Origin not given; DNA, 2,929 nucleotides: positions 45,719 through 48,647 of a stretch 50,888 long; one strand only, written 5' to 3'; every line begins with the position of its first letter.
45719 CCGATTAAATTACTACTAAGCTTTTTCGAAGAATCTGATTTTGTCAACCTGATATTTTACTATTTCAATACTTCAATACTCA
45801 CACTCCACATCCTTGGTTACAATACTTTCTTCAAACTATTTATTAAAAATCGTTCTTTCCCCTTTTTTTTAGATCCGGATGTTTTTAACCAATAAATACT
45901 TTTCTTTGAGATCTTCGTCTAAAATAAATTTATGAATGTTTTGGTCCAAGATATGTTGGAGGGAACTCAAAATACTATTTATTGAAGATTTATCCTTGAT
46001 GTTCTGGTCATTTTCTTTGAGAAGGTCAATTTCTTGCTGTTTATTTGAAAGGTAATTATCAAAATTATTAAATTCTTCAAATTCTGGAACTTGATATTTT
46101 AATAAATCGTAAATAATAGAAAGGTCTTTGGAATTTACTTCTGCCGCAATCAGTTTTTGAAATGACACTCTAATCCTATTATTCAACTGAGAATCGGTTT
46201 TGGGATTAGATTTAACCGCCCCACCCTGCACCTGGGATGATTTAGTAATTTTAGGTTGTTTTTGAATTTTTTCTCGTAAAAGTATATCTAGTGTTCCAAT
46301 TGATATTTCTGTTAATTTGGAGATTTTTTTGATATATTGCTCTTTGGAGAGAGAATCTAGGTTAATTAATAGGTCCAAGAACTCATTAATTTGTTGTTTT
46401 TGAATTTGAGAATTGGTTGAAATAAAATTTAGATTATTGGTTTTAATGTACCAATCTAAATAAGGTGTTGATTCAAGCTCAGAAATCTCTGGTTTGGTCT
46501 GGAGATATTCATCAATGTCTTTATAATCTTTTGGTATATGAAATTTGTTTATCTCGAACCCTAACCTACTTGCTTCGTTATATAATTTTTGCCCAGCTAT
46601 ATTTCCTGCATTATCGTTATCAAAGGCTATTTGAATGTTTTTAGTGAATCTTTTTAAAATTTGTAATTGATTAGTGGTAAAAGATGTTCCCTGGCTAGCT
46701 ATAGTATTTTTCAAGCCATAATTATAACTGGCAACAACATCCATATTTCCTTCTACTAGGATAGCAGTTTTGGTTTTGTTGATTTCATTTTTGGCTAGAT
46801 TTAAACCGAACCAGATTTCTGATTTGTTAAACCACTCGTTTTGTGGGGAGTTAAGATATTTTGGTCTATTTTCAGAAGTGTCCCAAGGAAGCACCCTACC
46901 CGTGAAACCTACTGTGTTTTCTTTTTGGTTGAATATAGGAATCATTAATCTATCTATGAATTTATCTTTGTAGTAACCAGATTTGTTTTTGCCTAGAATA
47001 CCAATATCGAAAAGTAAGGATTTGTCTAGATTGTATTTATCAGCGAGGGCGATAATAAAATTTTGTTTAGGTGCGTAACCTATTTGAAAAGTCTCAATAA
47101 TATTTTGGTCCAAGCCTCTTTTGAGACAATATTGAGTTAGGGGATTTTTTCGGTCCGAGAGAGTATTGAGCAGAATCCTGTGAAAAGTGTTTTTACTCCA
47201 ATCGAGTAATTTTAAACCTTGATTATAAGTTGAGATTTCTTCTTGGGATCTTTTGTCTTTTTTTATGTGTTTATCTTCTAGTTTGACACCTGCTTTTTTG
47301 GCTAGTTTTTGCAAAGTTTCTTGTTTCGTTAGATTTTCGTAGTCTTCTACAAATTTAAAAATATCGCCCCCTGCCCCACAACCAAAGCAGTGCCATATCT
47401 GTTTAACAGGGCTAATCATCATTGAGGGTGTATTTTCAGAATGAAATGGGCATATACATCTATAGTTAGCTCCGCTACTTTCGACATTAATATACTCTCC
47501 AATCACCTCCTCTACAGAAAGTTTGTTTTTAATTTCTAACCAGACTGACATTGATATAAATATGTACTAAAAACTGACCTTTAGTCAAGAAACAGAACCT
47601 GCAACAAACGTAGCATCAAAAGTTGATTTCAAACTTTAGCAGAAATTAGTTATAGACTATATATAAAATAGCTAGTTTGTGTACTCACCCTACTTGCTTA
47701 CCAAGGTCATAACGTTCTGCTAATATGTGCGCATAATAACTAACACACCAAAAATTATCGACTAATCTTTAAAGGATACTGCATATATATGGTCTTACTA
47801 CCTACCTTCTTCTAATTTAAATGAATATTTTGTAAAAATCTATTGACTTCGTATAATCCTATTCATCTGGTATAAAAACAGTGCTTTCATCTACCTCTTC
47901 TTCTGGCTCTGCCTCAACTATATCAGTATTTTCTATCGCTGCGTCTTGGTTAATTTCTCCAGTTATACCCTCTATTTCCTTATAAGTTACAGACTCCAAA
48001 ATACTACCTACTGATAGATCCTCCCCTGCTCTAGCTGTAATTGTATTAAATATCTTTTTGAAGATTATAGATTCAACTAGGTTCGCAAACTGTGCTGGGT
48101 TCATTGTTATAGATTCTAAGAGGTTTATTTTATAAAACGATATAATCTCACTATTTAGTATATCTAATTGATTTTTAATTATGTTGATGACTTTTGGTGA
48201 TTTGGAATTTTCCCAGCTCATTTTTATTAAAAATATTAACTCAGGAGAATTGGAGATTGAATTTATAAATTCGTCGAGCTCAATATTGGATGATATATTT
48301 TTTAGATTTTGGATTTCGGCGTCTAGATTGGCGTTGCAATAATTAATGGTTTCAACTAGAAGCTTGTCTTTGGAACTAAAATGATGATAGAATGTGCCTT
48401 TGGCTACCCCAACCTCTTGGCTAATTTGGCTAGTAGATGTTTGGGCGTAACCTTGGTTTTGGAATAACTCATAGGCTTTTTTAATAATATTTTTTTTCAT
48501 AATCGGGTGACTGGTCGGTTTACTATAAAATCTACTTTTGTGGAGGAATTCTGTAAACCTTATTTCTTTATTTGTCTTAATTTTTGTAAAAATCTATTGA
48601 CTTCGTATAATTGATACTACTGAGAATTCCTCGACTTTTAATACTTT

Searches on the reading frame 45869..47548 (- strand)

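Call 38: search_protein_families(library=pfam, proteins=[window:45869-47548:-], max_evalue=0.001)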
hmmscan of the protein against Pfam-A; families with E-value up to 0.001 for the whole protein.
window:45869-47548:- (559 aa): 6 families
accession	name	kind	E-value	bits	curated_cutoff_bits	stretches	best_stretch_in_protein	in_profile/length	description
PF08275.17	DNAG_N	-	4.7e-31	108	26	1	132-253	9-128/128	DNA primase catalytic core, N-terminal domain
PF01807.25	Zn_ribbon_DnaG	-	7e-29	100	24.9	1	5-93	8-96/98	CHC2 zinc finger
PF13155.12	Toprim_2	-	6e-20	71.8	22.1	1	263-349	1-88/88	Toprim-like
PF13662.12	Toprim_4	-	2.2e-13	50.7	25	1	261-333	2-81/85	Toprim domain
PF01751.28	Toprim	-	5.1e-09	36.6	23.1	1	262-327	2-81/96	Toprim domain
PF13362.12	Toprim_3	-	0.00046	21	27.2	1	263-352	3-92/95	Toprim domain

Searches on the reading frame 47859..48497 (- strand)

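Call 38: search_protein_families(library=pfam, proteins=[window:47859-48497:-], max_evalue=0.001)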
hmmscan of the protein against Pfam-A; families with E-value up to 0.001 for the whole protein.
window:47859-48497:- (212 aa): 1 family
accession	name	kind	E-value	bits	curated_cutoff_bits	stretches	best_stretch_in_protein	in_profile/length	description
PF00440.29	TetR_N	-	3.8e-17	62.2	24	1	4-49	1-46/47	Bacterial regulatory proteins, tetR family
